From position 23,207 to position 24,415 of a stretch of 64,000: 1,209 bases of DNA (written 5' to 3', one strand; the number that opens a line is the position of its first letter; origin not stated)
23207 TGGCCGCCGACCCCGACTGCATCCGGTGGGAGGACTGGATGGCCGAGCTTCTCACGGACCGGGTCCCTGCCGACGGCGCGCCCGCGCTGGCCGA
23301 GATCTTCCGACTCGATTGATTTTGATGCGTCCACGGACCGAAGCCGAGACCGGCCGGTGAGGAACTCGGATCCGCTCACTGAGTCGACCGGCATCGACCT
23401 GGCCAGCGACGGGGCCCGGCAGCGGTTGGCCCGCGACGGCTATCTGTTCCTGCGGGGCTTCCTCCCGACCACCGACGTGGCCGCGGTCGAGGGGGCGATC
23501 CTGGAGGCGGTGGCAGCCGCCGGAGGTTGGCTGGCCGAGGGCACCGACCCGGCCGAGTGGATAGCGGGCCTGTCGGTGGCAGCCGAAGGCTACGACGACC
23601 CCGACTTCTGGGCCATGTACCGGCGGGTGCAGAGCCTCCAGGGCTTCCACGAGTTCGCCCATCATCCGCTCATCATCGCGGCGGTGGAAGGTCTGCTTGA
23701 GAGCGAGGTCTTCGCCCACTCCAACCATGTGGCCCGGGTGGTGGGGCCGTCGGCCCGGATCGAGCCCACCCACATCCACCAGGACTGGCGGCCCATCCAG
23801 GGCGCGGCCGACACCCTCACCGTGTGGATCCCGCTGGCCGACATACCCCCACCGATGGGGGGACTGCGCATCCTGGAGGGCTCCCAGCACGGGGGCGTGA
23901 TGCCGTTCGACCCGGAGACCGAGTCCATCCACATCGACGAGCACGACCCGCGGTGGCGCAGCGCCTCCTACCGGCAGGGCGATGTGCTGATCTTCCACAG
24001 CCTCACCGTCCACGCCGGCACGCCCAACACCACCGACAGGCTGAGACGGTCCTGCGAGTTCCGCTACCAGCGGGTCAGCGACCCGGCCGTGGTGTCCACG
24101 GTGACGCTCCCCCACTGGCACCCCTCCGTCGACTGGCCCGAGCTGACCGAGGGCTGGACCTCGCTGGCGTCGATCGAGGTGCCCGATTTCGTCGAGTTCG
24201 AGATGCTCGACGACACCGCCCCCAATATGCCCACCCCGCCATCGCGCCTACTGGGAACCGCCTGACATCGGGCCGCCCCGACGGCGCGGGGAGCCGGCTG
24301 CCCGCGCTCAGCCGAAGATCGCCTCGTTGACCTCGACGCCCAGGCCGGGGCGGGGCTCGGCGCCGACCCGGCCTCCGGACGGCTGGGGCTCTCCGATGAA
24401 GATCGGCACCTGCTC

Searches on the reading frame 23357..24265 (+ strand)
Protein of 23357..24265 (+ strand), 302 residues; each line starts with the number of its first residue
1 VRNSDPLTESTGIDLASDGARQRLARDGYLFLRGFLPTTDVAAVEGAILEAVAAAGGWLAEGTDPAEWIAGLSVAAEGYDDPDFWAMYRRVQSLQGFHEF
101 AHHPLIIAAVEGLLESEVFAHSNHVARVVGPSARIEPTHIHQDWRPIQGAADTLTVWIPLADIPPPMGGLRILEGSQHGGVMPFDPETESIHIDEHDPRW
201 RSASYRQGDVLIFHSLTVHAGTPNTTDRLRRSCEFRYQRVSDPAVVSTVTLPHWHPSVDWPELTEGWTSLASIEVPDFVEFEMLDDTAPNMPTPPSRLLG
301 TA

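Call 4: search_protein_families(library=pfam, proteins=[window:23357-24265:+], max_evalue=0.01)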
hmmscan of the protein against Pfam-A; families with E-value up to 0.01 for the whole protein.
window:23357-24265:+ (302 aa): 2 families
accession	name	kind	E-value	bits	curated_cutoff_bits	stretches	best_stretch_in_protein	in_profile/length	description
PF05721.19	PhyH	-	3.4e-17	63.9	22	1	26-231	3-212/213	Phytanoyl-CoA dioxygenase (PhyH)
PF13759.12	2OG-FeII_Oxy_5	-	0.0022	18.8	27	1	191-235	56-100/101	Putative 2OG-Fe(II) oxygenase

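Call 10: search_solved_structures(query=window:23357-24265:+, max_evalue=0.01)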
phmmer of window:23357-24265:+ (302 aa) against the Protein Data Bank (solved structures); distinct sequences matched with E-value up to 0.01: 4.
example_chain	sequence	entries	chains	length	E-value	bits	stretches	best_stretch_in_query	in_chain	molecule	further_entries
5epa_A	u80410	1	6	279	1.1e-05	28.1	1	92-233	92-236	SnoK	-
2rdn_A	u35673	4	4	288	5.4e-05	25.9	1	26-238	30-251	1-deoxypentalenic acid 11-beta hydroxylase; Fe(II)/alpha-ketoglutarate dependent hydroxyla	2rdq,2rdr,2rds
5ep9_A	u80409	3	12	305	0.00039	23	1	22-237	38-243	SnoN,Epimerase SnoN | SnoN,SnoN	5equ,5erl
9pze_A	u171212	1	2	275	0.0097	18.5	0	143-233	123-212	Fe/2-OG dependent dioxygenase MysH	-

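Call 44: search_protein_families(library=ncbifam, proteins=[window:23357-24265:+], max_evalue=0.00001)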
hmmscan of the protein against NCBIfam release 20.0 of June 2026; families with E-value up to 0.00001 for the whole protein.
window:23357-24265:+ (302 aa): 1 family
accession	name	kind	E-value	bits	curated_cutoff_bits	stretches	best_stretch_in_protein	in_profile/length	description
NF045813.1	DxPntBtaHylase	equivalog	8e-10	38.5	550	1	26-242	27-252/285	1-deoxypentalenic acid 11-beta-hydroxylase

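Call 45: find_homologous_proteins(query=window:23357-24265:+, max_evalue=1e-8)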
Query window:23357-24265:+ (302 aa): 572 proteins with E <= 1e-8 among 8000 candidates; the best 120 are listed.
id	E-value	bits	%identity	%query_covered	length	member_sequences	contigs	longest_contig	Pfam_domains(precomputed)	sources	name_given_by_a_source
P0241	8.1e-186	635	91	100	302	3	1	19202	PF05721.20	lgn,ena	-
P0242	1.6e-185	634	91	100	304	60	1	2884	PF05721.20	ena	-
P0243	9.0e-185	631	91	100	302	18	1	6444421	PF05721.20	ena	-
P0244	9.8e-185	631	91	100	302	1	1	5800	PF05721.20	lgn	-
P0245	3.6e-183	626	90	100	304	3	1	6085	PF05721.20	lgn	-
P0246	3.7e-183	626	90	100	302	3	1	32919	PF05721.20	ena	-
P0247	3.5e-181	620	90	100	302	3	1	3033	PF05721.20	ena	-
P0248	6.8e-180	615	89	100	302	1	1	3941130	PF05721.20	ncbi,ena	-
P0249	7.9e-180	615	87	100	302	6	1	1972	PF05721.20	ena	-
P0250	2.7e-177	607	87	100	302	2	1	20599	PF05721.20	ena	-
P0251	3.0e-177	607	86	100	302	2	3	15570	PF05721.20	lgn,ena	-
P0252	2.0e-176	604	87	100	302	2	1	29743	PF05721.20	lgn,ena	-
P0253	2.4e-175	600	86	100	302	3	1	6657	PF05721.20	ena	-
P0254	2.2e-174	597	86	100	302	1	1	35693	PF05721.20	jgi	jgi:hypothetical protein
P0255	4.1e-174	596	86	100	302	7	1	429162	PF05721.20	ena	-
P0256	6.3e-173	592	85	100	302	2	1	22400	PF05721.20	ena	-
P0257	1.4e-172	591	85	100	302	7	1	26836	PF05721.20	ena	-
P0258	4.8e-170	583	85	100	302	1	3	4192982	PF05721.20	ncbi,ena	-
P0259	7.9e-170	582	83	100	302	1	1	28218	PF05721.20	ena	-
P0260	4.7e-168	576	82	100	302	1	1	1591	PF05721.20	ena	-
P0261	6.6e-164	563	82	100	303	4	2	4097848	PF05721.20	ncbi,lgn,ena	-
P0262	3.6e-163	560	83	98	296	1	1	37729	PF05721.20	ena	-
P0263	5.1e-160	550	79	100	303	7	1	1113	PF05721.20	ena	-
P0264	1.6e-158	545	79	100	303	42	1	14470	PF05721.20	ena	-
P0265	2.7e-143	495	72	98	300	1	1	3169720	PF05721.20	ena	-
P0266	8.7e-142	490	75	97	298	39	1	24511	PF05721.20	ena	-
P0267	2.4e-139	482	72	98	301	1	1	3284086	PF05721.20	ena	-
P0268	8.6e-139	480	70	98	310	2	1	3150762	PF05721.20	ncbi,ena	-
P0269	1.2e-130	454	68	98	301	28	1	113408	PF05721.20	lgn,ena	-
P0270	1.9e-121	423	65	97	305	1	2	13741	PF05721.20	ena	-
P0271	2.3e-118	413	63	99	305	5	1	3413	PF05721.20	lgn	-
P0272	7.6e-117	408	63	99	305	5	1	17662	PF05721.20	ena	-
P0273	5.3e-115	402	63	97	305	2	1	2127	PF05721.20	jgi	jgi:ectoine hydroxylase-related dioxygenase (phytanoyl-CoA dioxygenase family)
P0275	1.5e-93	332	71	74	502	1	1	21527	PF00528.28,PF05721.20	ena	-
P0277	3.3e-63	232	43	98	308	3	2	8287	PF05721.20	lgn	-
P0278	2.8e-56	209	44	95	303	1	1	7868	PF05721.20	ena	-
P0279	3.9e-55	205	42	98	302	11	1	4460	PF05721.20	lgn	-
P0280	6.7e-53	198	39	98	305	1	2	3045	PF05721.20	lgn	-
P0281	2.8e-51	193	41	87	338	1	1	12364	PF05721.20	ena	-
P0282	6.1e-49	185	41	87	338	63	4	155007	PF05721.20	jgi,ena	-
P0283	8.9e-49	185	38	87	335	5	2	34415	PF05721.20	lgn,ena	-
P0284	2.5e-48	183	39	87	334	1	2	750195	PF05721.20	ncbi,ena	-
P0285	4.4e-48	182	40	87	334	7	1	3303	PF05721.20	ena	-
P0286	6.7e-48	182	38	88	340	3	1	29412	PF05721.20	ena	-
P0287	1.1e-47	181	41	88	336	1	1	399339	PF05721.20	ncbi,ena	-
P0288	1.9e-47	180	40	85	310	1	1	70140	PF05721.20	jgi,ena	-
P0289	2.4e-47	180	40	85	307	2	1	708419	PF05721.20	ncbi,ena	-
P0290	3.2e-47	179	39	88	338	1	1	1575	PF05721.20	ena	-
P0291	6.1e-47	179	40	85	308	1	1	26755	PF05721.20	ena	-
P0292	8.0e-47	178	41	87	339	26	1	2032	PF05721.20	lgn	-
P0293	1.2e-46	178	38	87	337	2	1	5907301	PF05721.20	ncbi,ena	-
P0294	1.2e-46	178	41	88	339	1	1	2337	PF05721.20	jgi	jgi:hypothetical protein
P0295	1.4e-46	177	41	88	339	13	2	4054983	PF05721.20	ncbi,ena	-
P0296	1.4e-46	177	41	88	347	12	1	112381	PF05721.20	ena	-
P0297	1.8e-46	177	41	88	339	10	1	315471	PF05721.20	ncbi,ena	-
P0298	6.2e-46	175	40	82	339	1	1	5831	PF05721.20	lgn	-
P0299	1.1e-45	174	40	82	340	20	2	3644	PF05721.20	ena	-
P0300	1.1e-45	174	40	88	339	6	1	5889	PF05721.20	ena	-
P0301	1.1e-45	174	40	85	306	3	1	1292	PF05721.20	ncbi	-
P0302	1.2e-45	174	39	87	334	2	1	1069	PF05721.20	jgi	jgi:hypothetical protein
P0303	1.3e-45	174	42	85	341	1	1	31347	PF05721.20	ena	-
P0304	3.1e-45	173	40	85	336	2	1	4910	PF05721.20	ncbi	-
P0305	5.5e-45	172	40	87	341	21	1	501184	PF05721.20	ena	-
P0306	7.0e-45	172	37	83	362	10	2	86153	PF05721.20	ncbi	-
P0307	1.2e-44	171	36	88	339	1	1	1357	PF05721.20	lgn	-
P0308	2.5e-44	170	38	87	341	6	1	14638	PF05721.20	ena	-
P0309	5.8e-44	169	38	82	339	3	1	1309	PF05721.20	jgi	-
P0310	6.1e-44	169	39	87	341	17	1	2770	PF05721.20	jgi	jgi:hypothetical protein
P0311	1.2e-43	168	37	87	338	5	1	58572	PF05721.20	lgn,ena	-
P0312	2.0e-43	167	40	87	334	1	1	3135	PF05721.20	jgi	jgi:hypothetical protein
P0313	2.0e-43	167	39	88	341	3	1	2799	PF05721.20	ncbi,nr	ncbi:MAG: phytanoyl-CoA dioxygenase family protein, partial [Alphaproteobacteria bacterium]|nr:phyta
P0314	2.6e-43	167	38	84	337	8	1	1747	PF05721.20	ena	-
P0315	3.3e-43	166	37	87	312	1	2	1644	PF05721.20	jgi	-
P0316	8.0e-43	165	36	87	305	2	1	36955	PF05721.20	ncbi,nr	ncbi:MAG: phytanoyl-CoA dioxygenase family protein, partial [Armatimonadota bacterium]|nr:phytanoyl-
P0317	8.6e-43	165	40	87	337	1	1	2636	PF05721.20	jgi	jgi:ectoine hydroxylase-related dioxygenase (phytanoyl-CoA dioxygenase family)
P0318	1.0e-42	165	37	87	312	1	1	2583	PF05721.20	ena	-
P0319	1.1e-42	165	37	87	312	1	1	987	PF05721.20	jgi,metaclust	metaclust:\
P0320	1.2e-42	164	34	91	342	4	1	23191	PF05721.20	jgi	jgi:hypothetical protein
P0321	1.2e-42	164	38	88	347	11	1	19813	PF05721.20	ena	-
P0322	1.2e-42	164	35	98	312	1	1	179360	PF05721.20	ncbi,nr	ncbi:MAG: phytanoyl-CoA dioxygenase family protein [Acidobacteria bacterium]|nr:phytanoyl-CoA dioxyg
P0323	1.7e-42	164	37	87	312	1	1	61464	PF05721.20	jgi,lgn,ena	-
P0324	2.3e-42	163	37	87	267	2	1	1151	PF05721.20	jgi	-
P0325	2.5e-42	163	39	88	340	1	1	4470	PF05721.20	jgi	jgi:hypothetical protein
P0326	3.6e-42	163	36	88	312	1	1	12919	PF05721.20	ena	-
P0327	3.9e-42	163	37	86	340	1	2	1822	PF05721.20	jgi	-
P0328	8.9e-42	162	38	87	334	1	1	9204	PF05721.20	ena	-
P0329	9.7e-42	161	37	87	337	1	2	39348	PF05721.20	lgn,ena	-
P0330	1.2e-41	161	38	92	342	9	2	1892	PF05721.20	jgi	jgi:hypothetical protein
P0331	1.3e-41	161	39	84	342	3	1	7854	PF05721.20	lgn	-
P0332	1.6e-41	161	36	95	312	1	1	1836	PF05721.20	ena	-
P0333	1.6e-41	161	36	94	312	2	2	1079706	PF05721.20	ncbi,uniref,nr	ncbi:phytanoyl-CoA dioxygenase family protein [Edaphobacter dinghuensis]|uniref:Phytanoyl-CoA dioxyg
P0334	1.8e-41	161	36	87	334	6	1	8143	PF05721.20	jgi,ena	-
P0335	2.1e-41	160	41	77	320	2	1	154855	PF05721.20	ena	-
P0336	2.3e-41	160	39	77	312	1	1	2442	PF05721.20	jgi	jgi:hypothetical protein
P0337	2.9e-41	160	36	95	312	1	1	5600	PF05721.20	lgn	-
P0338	3.0e-41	160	36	88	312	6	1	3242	PF05721.20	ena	-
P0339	4.2e-41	159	36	87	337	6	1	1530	PF05721.20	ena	-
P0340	4.5e-41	159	36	94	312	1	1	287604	PF05721.20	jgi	jgi:ectoine hydroxylase-related dioxygenase (phytanoyl-CoA dioxygenase family)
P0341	5.4e-41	159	36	87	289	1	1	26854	PF05721.20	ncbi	-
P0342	5.5e-41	159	35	87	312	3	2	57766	PF05721.20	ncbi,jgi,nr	ncbi:MAG TPA: phytanoyl-CoA dioxygenase family protein [Terracidiphilus sp.]|jgi:ectoine hydroxylase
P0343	5.9e-41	159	36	97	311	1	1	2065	PF05721.20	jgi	jgi:ectoine hydroxylase-related dioxygenase (phytanoyl-CoA dioxygenase family)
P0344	6.6e-41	159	35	95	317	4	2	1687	PF05721.20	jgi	jgi:ectoine hydroxylase-related dioxygenase (phytanoyl-CoA dioxygenase family)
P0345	8.0e-41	158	39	76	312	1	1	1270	PF05721.20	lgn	-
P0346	8.3e-41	158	39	78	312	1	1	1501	PF05721.20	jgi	jgi:ectoine hydroxylase-related dioxygenase (phytanoyl-CoA dioxygenase family)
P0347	8.4e-41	158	39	77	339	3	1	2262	PF05721.20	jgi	jgi:ectoine hydroxylase-related dioxygenase (phytanoyl-CoA dioxygenase family)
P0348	9.0e-41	158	40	77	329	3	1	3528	PF05721.20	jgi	jgi:ectoine hydroxylase-related dioxygenase (phytanoyl-CoA dioxygenase family)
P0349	1.0e-40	158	39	78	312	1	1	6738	PF05721.20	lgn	-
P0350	1.2e-40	158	37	84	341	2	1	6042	PF05721.20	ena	-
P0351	1.5e-40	158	35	87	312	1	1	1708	PF05721.20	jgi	-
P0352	1.6e-40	157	38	77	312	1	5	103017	PF05721.20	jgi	jgi:ectoine hydroxylase-related dioxygenase (phytanoyl-CoA dioxygenase family)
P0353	1.8e-40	157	36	95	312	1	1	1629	PF05721.20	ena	-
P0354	1.8e-40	157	35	87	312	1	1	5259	PF05721.20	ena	-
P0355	1.9e-40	157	40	77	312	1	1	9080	PF05721.20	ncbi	-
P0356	2.0e-40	157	35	87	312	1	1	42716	PF05721.20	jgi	-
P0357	2.3e-40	157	36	87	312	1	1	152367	PF05721.20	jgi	jgi:ectoine hydroxylase-related dioxygenase (phytanoyl-CoA dioxygenase family)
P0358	2.4e-40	157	35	94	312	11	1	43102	PF05721.20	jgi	jgi:hypothetical protein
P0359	2.5e-40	157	36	94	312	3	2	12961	PF05721.20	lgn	-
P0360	2.5e-40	157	36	87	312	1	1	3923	PF05721.20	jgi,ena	jgi:ectoine hydroxylase-related dioxygenase (phytanoyl-CoA dioxygenase family)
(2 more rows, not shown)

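Call 46: find_encoding_contigs(protein=P0333, flank=10000, max_places=1)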
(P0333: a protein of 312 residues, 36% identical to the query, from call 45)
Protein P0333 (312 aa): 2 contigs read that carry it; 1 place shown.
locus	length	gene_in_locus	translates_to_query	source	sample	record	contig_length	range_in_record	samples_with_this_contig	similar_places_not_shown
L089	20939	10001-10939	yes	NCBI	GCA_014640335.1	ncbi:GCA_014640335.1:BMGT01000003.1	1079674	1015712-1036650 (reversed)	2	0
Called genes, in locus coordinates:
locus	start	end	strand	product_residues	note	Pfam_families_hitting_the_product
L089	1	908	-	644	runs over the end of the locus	PF09594:GT87, PF26550:Tricorn_2nd (weak), PF07676:PD40 (weak), PF26549:Tricorn_N (weak)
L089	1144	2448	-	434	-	PF03033:Glyco_transf_28 (weak), PF00201:UDPGT, PF06722:EryCIII-like_C, PF04101:Glyco_tran_28_C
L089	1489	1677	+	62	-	-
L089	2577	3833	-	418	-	PF07969:Amidohydro_3 (faint), PF01979:Amidohydro_1 (weak)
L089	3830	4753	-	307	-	PF13489:Methyltransf_23 (weak), PF08241:Methyltransf_11, PF08242:Methyltransf_12 (weak), PF13649:Methyltransf_25, PF13847:Methyltransf_31 (faint)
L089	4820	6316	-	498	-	PF02310:B12-binding (weak), PF04055:Radical_SAM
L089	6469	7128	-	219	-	PF00925:GTP_cyclohydro2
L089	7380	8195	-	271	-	PF13489:Methyltransf_23 (weak), PF08241:Methyltransf_11 (weak), PF08242:Methyltransf_12, PF13649:Methyltransf_25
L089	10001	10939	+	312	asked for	PF05721:PhyH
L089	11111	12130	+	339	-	-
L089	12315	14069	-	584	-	PF00005:ABC_tran, PF03193:RsgA_GTPase (weak)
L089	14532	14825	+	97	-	PF13442:Cytochrome_CBB3 (faint)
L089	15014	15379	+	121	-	PF13473:Cupredoxin_1, PF00116:COX2 (weak)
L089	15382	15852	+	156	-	PF00034:Cytochrom_C (weak), PF13442:Cytochrome_CBB3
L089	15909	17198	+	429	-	PF04932:Wzy_C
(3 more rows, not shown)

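Call 47: find_encoding_contigs(protein=P0295, flank=10000, max_places=1)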
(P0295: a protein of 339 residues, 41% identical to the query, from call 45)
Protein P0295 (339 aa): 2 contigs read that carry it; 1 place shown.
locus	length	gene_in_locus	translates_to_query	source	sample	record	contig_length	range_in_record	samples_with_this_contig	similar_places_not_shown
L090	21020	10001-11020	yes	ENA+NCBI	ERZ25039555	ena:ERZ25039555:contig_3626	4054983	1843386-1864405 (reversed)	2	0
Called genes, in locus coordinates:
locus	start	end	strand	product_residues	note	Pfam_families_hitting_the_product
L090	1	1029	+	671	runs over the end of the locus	PF13365:Trypsin_2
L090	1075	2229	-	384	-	PF07690:MFS_1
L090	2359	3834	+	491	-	PF04389:Peptidase_M28 (weak), PF01546:Peptidase_M20, PF07687:M20_dimer (weak)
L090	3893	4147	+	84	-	-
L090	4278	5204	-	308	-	PF02126:PTE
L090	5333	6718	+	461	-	PF00202:Aminotran_3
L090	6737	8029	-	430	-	PF06808:DctM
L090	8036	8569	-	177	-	PF04290:DctQ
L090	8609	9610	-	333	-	PF03480:DctP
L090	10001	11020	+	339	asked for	PF05721:PhyH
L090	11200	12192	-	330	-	PF00389:2-Hacid_dh, PF02826:2-Hacid_dh_C, PF03446:NAD_binding_2 (weak)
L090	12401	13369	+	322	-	PF00762:Ferrochelatase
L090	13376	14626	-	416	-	PF00270:DEAD, PF04851:ResIII (weak), PF00271:Helicase_C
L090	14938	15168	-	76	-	-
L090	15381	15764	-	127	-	-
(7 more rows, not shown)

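Call 70: predict_structure(alignment_id=A4)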
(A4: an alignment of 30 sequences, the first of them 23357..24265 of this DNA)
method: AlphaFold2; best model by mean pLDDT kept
length: 302 residues; sequences in the alignment: 30
mean_pLDDT: 95.4   pTM: 0.94
mean pLDDT of the five models: 95.4, 95.2, 94.6, 93.4, 92.5
residues with pLDDT >= 90: 286; 70-90: 13; 50-70: 3; < 50: 0
segments of 3 or more residues with pLDDT < 50: none
pLDDT, mean of each block of 10 residues (from residue 1): 85 96 98 98 98 96 96 87 94 98 98 98 96 92 96 98 97 97 95 95 98 98 97 98 96 94 97 96 94 93 70
secondary structure, 60 per line:
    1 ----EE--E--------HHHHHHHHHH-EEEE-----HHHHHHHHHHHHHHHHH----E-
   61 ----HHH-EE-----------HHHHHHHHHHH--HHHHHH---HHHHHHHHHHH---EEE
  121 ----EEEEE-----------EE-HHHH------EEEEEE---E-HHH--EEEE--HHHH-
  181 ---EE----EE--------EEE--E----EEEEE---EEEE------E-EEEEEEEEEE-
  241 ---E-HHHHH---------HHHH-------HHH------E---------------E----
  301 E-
elements in order: H18-27 E29-32 H38-54 H82-92 H95-100 H104-114 E118-120 E125-129 H144-147 E154-159 E170-173 H176-179 E200-202 E210-214 E218-221 E230-239 H246-250 H260-263
